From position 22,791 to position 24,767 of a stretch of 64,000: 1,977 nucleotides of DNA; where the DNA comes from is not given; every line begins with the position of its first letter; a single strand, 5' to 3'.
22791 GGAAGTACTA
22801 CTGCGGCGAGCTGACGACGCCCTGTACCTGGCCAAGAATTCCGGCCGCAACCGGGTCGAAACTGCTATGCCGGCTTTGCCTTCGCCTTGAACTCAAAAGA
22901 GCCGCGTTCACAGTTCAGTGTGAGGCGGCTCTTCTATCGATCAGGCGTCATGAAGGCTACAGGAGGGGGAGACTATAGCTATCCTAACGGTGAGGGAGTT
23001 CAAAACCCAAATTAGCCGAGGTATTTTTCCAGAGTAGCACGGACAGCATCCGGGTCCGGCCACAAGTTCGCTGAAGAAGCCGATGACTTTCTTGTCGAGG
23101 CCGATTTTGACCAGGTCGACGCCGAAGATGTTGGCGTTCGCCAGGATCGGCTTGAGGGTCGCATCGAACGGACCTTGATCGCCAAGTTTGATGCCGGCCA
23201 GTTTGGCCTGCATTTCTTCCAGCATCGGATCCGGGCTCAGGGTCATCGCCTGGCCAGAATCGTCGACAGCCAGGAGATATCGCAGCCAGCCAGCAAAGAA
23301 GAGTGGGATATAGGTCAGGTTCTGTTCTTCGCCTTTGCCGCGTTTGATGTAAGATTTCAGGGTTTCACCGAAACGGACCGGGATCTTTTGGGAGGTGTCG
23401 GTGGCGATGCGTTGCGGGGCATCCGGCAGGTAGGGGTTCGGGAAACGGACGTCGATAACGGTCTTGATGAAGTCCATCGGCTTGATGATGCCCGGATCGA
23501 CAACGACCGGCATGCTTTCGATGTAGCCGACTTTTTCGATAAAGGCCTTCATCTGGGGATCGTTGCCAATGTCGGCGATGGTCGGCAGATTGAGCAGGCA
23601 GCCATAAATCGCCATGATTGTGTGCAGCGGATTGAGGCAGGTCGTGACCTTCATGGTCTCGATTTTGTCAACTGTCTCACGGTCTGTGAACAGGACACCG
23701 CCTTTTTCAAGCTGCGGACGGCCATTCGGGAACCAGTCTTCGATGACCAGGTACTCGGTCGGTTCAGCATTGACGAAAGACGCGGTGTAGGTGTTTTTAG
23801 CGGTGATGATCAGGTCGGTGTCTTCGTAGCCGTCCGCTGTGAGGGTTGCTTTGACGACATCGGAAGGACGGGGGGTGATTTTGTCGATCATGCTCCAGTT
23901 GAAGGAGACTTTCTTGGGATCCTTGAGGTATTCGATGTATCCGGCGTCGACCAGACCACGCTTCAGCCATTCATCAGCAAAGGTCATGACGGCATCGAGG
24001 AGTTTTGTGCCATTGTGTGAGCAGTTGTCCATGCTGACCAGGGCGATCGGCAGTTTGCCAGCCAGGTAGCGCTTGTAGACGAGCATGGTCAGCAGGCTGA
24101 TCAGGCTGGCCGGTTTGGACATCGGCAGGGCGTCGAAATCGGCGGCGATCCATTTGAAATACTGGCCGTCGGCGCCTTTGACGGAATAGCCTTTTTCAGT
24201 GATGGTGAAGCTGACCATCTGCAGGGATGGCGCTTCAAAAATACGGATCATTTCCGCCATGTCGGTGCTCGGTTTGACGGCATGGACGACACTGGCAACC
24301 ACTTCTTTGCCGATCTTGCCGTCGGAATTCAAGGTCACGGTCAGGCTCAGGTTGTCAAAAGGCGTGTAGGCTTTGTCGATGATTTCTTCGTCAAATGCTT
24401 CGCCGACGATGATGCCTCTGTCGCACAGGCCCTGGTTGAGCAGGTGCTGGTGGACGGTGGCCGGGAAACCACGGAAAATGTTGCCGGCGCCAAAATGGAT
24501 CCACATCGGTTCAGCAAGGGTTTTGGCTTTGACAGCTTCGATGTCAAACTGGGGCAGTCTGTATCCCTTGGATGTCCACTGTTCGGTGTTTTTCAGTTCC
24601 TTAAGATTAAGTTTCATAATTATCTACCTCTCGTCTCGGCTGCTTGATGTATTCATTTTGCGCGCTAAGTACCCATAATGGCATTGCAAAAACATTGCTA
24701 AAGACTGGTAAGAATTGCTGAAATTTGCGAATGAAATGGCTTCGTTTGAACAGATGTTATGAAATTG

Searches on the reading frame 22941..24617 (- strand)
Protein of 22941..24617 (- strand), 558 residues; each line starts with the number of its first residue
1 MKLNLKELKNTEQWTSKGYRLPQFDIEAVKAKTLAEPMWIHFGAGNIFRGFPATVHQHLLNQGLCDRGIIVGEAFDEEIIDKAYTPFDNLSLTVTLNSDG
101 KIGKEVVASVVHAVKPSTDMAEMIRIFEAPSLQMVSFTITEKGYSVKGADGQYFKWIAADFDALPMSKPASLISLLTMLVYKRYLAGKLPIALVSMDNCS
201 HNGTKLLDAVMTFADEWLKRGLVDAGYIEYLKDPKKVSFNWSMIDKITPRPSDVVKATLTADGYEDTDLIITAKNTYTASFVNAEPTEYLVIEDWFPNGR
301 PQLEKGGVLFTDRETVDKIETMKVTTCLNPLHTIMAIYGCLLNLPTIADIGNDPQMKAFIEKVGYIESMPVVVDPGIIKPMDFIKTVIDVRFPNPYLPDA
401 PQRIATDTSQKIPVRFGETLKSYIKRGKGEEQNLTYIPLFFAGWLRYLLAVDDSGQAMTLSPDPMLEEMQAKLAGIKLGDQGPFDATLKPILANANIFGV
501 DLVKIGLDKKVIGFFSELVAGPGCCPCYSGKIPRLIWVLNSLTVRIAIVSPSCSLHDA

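Call 39: search_protein_families(library=pfam, proteins=[window:22941-24617:-], max_evalue=0.001)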
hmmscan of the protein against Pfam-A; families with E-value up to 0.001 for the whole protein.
window:22941-24617:- (558 aa): 2 families
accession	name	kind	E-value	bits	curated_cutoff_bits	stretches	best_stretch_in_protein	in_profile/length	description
PF08125.19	Mannitol_dh_C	-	1.3e-20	74.1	30.7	1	316-474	2-151/190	Mannitol dehydrogenase C-terminal domain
PF01232.29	Mannitol_dh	-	1.6e-16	61.3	27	1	40-305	4-199/199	Mannitol dehydrogenase Rossmann domain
